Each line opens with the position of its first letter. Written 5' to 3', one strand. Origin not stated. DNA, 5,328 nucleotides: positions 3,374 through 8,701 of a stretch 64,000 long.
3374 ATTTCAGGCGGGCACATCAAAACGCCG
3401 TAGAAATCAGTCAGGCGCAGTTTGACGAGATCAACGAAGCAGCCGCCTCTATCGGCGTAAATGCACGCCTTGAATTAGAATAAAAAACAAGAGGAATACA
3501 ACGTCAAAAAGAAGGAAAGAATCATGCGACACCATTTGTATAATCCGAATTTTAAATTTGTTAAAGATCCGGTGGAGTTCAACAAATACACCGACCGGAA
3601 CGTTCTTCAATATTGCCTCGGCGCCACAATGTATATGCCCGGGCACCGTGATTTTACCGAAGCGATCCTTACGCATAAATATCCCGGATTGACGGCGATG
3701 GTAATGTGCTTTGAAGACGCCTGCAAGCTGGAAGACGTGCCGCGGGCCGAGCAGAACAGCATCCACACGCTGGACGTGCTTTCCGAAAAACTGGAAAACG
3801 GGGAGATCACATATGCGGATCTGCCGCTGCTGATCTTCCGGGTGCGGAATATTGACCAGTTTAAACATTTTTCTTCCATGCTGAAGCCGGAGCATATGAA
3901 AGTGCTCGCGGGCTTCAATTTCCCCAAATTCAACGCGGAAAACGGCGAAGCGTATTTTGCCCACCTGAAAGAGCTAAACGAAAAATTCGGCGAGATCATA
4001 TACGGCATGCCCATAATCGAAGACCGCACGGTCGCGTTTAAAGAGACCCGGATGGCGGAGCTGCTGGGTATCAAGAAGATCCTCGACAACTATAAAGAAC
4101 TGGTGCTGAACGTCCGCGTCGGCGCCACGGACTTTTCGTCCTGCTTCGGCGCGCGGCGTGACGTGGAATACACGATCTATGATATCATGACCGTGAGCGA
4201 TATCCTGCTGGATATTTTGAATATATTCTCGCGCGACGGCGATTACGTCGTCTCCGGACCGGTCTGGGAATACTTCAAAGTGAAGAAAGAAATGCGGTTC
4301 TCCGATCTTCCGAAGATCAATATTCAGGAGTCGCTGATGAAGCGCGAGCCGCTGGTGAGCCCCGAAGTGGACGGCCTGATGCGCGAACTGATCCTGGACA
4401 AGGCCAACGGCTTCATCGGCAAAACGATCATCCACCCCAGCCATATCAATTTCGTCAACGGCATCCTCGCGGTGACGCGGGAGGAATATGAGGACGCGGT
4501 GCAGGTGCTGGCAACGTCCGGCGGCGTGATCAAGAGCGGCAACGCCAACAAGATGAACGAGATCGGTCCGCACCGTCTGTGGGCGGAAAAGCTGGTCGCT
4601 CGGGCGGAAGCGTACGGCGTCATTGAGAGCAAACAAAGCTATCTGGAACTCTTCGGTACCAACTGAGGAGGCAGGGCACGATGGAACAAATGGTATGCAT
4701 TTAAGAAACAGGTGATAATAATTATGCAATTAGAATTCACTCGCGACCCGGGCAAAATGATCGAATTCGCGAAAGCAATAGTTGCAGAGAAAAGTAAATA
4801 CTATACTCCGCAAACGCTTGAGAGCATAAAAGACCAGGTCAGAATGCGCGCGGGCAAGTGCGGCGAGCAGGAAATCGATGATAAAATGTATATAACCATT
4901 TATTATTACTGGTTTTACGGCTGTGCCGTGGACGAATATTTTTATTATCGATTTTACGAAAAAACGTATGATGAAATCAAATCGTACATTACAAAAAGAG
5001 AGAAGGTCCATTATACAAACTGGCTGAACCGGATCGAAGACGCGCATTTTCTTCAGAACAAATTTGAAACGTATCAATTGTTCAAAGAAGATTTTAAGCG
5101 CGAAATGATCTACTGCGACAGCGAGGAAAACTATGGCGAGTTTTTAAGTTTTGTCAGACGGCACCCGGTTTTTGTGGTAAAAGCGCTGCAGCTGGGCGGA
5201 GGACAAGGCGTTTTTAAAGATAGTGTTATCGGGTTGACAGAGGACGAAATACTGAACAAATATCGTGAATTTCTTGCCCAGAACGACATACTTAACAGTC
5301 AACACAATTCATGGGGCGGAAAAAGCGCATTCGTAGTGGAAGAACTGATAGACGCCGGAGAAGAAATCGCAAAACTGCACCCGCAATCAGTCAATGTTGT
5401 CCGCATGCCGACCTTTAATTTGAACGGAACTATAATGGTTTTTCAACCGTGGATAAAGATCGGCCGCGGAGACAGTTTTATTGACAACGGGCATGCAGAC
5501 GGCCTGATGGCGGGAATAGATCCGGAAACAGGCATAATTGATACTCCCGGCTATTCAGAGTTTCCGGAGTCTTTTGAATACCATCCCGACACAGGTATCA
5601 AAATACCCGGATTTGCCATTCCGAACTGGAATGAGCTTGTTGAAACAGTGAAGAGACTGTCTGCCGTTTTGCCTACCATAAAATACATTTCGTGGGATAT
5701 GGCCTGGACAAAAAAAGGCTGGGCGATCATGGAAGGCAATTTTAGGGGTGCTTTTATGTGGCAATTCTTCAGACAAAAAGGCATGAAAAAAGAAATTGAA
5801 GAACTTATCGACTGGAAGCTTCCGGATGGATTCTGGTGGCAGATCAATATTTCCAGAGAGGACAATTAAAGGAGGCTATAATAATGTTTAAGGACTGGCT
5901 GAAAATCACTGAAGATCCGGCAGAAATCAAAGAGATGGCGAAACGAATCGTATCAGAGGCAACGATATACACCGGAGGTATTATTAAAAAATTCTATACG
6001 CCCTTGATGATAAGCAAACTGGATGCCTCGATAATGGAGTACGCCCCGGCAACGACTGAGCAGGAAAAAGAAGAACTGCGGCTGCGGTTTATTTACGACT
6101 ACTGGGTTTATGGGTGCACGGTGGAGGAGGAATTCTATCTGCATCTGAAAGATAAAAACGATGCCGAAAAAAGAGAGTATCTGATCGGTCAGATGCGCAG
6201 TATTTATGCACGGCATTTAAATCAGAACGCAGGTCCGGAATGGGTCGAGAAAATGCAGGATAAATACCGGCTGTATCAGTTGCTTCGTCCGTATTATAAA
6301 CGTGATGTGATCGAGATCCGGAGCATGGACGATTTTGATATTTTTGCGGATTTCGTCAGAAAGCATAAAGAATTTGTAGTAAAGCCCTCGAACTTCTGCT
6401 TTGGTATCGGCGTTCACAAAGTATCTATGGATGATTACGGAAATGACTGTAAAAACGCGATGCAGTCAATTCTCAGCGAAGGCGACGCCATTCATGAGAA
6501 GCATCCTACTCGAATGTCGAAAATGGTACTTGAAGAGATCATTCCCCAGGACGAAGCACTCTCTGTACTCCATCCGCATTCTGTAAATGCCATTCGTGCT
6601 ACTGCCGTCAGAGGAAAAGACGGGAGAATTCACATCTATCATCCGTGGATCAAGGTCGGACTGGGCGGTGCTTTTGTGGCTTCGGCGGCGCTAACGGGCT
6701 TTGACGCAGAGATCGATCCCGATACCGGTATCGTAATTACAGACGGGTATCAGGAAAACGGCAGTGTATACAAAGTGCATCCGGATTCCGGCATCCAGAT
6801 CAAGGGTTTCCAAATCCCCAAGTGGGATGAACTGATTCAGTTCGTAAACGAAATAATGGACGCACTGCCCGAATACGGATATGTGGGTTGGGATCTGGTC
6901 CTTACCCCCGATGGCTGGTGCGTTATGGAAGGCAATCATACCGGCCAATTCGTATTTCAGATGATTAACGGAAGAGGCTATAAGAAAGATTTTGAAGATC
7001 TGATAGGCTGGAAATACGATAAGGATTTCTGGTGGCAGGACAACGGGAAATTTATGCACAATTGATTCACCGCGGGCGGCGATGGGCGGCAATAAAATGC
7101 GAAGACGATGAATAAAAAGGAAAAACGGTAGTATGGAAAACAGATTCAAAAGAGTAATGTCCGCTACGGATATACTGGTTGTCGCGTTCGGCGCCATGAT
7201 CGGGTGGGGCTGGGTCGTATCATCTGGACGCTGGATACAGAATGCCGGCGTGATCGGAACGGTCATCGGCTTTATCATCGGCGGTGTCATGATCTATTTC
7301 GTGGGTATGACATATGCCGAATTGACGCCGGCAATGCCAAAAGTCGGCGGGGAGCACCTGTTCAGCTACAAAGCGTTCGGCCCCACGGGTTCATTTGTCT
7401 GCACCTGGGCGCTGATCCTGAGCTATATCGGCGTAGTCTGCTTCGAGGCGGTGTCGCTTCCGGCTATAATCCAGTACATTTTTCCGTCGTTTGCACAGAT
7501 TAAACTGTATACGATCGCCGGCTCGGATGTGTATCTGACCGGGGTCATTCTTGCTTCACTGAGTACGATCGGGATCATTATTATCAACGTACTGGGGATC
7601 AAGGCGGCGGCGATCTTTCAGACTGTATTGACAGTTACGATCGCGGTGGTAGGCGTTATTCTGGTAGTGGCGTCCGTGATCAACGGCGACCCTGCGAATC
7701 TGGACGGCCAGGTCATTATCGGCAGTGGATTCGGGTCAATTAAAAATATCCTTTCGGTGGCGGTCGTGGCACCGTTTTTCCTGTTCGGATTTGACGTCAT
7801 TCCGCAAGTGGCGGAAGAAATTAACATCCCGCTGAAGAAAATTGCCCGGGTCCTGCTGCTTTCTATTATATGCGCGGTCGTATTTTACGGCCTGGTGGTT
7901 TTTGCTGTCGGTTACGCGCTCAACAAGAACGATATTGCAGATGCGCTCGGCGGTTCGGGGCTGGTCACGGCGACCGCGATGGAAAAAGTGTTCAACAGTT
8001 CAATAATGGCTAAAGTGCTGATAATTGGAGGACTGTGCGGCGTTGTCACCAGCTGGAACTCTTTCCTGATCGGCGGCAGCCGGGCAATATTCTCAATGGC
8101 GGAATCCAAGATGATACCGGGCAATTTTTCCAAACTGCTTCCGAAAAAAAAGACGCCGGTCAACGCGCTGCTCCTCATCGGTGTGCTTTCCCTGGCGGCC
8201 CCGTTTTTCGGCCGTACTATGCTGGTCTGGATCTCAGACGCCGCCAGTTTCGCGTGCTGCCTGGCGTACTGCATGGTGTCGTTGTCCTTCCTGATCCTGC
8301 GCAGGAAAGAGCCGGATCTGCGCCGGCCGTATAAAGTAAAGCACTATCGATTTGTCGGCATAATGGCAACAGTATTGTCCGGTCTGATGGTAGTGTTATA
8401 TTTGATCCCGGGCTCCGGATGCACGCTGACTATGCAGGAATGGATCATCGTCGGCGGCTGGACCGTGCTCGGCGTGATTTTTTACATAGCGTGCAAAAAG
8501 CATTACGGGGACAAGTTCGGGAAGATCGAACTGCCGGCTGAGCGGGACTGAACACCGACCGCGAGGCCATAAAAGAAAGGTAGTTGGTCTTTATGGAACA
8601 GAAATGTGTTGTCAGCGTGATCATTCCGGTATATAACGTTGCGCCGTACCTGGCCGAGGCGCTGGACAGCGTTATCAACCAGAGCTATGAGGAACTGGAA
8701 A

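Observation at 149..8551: Co-directional cluster: PrpD-family enzyme, unknown enzyme, Ldh_2 dehydrogenase, CitE-like lyase, two paralogous ATP-grasp ligases and an APC amino-acid permease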

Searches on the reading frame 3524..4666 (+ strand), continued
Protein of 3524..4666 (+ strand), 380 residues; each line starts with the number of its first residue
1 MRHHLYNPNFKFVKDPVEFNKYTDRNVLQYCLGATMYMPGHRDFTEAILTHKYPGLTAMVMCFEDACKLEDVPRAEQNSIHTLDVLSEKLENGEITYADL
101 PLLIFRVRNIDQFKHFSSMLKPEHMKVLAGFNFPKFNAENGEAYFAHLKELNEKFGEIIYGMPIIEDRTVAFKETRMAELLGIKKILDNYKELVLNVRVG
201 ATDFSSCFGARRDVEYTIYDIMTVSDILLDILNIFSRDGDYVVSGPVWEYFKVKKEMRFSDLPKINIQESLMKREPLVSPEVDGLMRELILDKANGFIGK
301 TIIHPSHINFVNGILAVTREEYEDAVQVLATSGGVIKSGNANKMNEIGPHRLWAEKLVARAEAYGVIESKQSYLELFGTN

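Call 105: search_dna_similar(query=window:3524-4666:+, collection=plasmids, mode=protein, max_evalue=0.001, max_rows=12)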
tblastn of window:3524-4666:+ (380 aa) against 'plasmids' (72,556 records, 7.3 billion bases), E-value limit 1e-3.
Records with a match: 2521; places in all: 2528; records where one place covers at least 80% of the query: 2499.
Best place of each record, by identity: <60% 2521.
By first word of the organism name: Klebsiella 1050; Escherichia 441; Enterobacter 364; Salmonella 350; Pseudomonas 130; Citrobacter 65; Raoultella 33; Leclercia 19; Serratia 9; Pantoea 7; and 35 more.
By predicted mobility (MOB-suite, as given by PLSDB): conjugative 1644; non-mobilizable 839; mobilizable 38.
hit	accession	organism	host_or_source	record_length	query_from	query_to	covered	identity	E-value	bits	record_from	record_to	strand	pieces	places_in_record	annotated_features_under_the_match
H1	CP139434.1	Brevibacillus halotolerans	cell culture,freshwater soil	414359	12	377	96%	48.7%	3e-109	358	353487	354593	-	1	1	HpcH/HpaI aldolase/citrate lyase family protein | phosphoribosyltransferase family protein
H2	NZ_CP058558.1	Alkaliphilus sp. B6464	-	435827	12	377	96%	44.0%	2e-92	310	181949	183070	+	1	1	HpcH/HpaI aldolase/citrate lyase family protein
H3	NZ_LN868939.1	Nocardia farcinica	not known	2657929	1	377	99%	39.8%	5e-79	271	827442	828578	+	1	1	none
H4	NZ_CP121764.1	Prescottella equi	soil,soil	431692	4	377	98%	39.4%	2e-81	278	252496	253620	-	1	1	HpcH/HpaI aldolase/citrate lyase family protein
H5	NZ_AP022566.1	Mycolicibacterium alvei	-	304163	3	377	99%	38.0%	1e-69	244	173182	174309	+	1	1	HpcH/HpaI aldolase/citrate lyase family protein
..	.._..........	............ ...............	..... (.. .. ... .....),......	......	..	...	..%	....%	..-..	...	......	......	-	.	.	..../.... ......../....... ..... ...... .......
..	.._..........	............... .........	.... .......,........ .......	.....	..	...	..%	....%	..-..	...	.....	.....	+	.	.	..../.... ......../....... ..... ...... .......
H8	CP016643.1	Mycobacterium sp. djl-10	activated sludge,waste water treatment ...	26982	12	377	96%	36.6%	6e-66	233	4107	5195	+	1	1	ATP/GTP-binding protein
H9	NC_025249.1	Lactococcus cremoris subsp. cremoris MG1363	-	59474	23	377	93%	34.6%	2e-57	209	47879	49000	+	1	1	HpcH/HpaI aldolase/citrate lyase family protein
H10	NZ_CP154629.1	Acetoanaerobium noterae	cell culture,Sludge of a digestion ...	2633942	1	380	100%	29.8%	2e-53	197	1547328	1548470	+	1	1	none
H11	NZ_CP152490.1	Leclercia adecarboxylata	environmental,wastewater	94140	30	372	90%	30.3%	5e-33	138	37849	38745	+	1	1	HpcH/HpaI aldolase/citrate lyase family protein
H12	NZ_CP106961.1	Leclercia adecarboxylata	Homo sapiens,feces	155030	30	372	90%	30.3%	5e-33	138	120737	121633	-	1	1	HpcH/HpaI aldolase/citrate lyase family protein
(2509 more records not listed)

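Call 109: get_annotated_region(hit=H11, flank=8000)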
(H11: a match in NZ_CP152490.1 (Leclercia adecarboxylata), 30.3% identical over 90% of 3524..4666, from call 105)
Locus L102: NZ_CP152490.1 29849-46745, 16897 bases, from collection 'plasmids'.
description: Leclercia adecarboxylata strain WWCOL-134 plasmid pCOL314-2, complete sequence
organism: Leclercia adecarboxylata (NCBI taxid 83655)
taxonomy: Bacteria; Pseudomonadota; Gammaproteobacteria; Enterobacterales; Enterobacteriaceae; Leclercia; Leclercia adecarboxylata
host: -; source: environmental,wastewater; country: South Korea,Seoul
typing (MOB-suite, as given by PLSDB): non-mobilizable; replicon rep_cluster_2218
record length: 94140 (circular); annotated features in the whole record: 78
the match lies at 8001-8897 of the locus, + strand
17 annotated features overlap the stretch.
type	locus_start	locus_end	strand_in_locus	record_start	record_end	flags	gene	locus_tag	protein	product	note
CDS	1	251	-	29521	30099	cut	terD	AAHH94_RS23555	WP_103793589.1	tellurium resistance membrane protein TerD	-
CDS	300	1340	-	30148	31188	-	-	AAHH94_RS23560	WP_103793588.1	TerC/Alx family metal homeostasis membrane protein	GO:0008150 - biological_process [Evidence IEA]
CDS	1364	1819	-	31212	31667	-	-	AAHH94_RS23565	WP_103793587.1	tellurite resistance TerB family protein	-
CDS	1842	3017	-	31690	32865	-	-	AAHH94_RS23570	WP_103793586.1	TerD family protein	-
CDS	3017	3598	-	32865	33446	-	-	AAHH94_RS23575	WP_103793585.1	TerD family protein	-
CDS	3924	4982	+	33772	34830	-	-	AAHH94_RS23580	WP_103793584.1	ATP-grasp domain-containing protein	-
CDS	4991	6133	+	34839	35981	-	-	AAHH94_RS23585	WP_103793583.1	phosphoribosyltransferase domain-containing protein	-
CDS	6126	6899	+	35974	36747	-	-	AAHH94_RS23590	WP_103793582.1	hypothetical protein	-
CDS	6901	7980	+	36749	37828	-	-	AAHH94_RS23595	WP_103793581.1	cysteine protease StiP family protein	-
CDS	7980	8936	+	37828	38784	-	-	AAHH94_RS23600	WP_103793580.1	HpcH/HpaI aldolase/citrate lyase family protein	-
CDS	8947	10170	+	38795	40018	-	-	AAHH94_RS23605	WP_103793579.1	DUF4236 domain-containing protein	-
CDS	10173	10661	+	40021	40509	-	-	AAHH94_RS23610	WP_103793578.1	tellurium resistance protein TerW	-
CDS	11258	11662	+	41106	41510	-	-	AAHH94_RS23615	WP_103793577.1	H-NS family nucleoid-associated regulatory protein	GO:0006355 - regulation of DNA-templated transcription [Evidence IEA]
CDS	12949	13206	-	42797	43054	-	-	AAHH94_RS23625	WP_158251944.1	sigma-S stabilization anti-adapter protein IraP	-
CDS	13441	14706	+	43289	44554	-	hmpA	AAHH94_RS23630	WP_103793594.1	NO-inducible flavohemoprotein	GO:0051409 - response to nitrosative stress [Evidence IEA]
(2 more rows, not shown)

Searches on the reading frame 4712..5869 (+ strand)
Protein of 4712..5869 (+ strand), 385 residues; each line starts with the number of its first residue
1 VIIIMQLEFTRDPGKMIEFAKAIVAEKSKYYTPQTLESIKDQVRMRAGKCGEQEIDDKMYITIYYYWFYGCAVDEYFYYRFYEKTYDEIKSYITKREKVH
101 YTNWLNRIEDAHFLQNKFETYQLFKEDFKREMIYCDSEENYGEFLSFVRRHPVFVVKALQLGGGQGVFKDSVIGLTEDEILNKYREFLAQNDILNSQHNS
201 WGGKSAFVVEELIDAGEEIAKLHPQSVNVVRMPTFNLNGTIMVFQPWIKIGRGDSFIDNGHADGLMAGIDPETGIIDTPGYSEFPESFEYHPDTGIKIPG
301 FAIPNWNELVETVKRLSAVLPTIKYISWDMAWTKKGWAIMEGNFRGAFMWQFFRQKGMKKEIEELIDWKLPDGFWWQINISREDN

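Call 3: search_protein_families(library=pfam, proteins=[window:4712-5869:+], max_evalue=0.01)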
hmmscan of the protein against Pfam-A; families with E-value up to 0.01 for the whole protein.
window:4712-5869:+ (385 aa): 1 family
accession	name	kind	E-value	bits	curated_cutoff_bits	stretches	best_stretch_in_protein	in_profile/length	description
PF14397.11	ATPgrasp_ST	-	1.1e-40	140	31.4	1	98-363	3-274/278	Sugar-transfer associated ATP-grasp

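Call 4: search_protein_families(library=ncbifam, proteins=[window:4712-5869:+], max_evalue=0.01)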
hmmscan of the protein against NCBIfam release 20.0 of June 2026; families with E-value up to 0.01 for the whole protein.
window:4712-5869:+ (385 aa): 1 family
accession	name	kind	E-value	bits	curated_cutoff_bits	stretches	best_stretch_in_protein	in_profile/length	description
TIGR02291.1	rimK_rel_E_lig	hypoth_equivalog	9.7e-10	37.9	314.2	1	140-365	64-289/317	alpha-L-glutamate ligase-like protein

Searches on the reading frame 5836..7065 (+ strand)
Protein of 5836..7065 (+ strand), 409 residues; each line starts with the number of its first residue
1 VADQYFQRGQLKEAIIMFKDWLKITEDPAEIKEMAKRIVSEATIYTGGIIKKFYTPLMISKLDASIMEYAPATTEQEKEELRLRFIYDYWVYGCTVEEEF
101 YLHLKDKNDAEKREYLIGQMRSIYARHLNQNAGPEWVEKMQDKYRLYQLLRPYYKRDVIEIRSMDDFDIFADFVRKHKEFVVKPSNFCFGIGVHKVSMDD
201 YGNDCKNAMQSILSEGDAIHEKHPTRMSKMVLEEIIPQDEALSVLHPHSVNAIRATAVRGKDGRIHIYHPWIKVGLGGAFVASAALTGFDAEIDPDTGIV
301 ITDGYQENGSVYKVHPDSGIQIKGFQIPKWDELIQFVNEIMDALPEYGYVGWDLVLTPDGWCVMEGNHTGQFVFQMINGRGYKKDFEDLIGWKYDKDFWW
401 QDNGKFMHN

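Call 3: search_protein_families(library=pfam, proteins=[window:5836-7065:+], max_evalue=0.01)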
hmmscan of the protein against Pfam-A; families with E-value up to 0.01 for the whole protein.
window:5836-7065:+ (409 aa): 4 families
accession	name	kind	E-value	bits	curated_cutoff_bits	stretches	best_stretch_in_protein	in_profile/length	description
PF14397.11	ATPgrasp_ST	-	7.8e-37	127.4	31.4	1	140-387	19-274/278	Sugar-transfer associated ATP-grasp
PF14398.11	ATPgrasp_YheCD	-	6.5e-05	22.7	26.8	1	139-283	8-156/255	YheC/D like ATP-grasp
PF13535.11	ATP-grasp_4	-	0.0013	18.8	27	1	179-240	4-65/160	ATP-grasp domain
PF19033.6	Intu_longin_3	-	0.0054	17.3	27.1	0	75-109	51-86/98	Intu longin-like domain 3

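Call 4: search_protein_families(library=ncbifam, proteins=[window:5836-7065:+], max_evalue=0.01)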
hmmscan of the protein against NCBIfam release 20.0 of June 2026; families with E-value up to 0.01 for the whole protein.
window:5836-7065:+ (409 aa): 1 family
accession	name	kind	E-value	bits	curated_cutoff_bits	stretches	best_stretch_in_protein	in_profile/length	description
TIGR02291.1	rimK_rel_E_lig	hypoth_equivalog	7.2e-13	48.2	314.2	1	162-384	60-284/317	alpha-L-glutamate ligase-like protein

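Call 62: search_solved_structures(query=window:5884-7065:+, max_evalue=1)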
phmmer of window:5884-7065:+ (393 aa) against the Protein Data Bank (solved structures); distinct sequences matched with E-value up to 1: 0.

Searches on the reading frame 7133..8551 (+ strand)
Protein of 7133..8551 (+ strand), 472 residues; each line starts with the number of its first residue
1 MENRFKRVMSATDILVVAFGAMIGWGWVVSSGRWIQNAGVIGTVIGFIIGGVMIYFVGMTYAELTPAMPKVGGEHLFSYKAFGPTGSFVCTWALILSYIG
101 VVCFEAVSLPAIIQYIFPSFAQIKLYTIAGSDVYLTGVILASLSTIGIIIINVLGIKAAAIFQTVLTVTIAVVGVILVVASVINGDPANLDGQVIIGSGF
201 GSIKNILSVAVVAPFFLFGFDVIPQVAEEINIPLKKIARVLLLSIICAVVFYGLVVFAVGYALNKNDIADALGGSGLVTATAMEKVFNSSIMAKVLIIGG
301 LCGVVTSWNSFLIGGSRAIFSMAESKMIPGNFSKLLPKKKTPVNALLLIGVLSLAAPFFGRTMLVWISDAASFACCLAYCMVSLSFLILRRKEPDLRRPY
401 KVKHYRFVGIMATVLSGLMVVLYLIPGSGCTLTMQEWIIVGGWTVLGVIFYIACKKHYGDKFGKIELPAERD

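Call 3: search_protein_families(library=pfam, proteins=[window:7133-8551:+], max_evalue=0.01)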
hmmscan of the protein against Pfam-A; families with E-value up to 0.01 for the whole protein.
window:7133-8551:+ (472 aa): 2 families
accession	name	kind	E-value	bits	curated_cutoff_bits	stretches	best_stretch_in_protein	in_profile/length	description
PF13520.12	AA_permease_2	-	6.7e-39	134.4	27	1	15-440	7-420/427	Amino acid permease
PF00324.27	AA_permease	-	7.4e-38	130.9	24.6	1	14-425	2-418/470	Amino acid permease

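Call 4: search_protein_families(library=ncbifam, proteins=[window:7133-8551:+], max_evalue=0.01)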
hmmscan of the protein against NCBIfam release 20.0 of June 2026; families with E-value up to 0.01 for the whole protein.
window:7133-8551:+ (472 aa): 17 families
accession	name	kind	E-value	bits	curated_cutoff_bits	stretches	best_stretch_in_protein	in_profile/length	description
TIGR00909.1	2A0306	subfamily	9.6e-47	159.9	556.8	1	6-452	2-427/429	amino acid transporter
NF053761.1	BrChAATpBcaP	equivalog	3.7e-40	138.3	690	1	3-456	18-453/460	branched-chain amino acid transporter BcaP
TIGR00908.1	2A0305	equivalog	1.9e-39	135.8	381.75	1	6-457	6-433/442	ethanolamine permease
TIGR00906.1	2A0303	subfamily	1.2e-27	96.6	681.7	1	2-392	26-429/602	cationic amino acid transport permease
TIGR00913.1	2A0310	subfamily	3e-20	72.4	578.7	1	6-423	1-429/480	amino acid permease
NF008484.0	PRK11387.1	equivalog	3.1e-20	72.6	716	1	2-421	9-421/471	S-methylmethionine permease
TIGR00911.1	2A0308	subfamily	1.3e-19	70.1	701.8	1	15-445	54-469/505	L-type amino acid transporter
NF040513.1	antiport_TyrP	equivalog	2.7e-14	52.7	630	1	43-425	33-424/465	tyrosine-tyramine antiporter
NF008094.0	PRK10836.1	subfamily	2.9e-13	49.4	735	1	4-416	12-428/489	amino acid permease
TIGR03428.1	ureacarb_perm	hypoth_equivalog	3.2e-13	49.4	740.45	1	54-395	60-396/475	permease, urea carboxylase system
TIGR01773.1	GABAperm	equivalog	6.8e-13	48.2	678.1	1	14-415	19-411/452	GABA permease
NF008466.1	PRK11357.1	equivalog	1e-10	41.2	800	1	5-419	6-405/446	fructoselysine/psicoselysine transporter FrlA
NF008272.0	PRK11049.1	equivalog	4.9e-09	35.7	732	1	2-456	16-462/470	D-serine/D-alanine/glycine transporter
NF007594.0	PRK10238.1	equivalog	8.8e-09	34.8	848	1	3-452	8-445/456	aromatic amino acid transporter AroP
NF047867.1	AA_transp_ThrP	exception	2.9e-06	26.5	850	1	3-405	6-403/461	bifunctional threonine/serine APC transporter ThrP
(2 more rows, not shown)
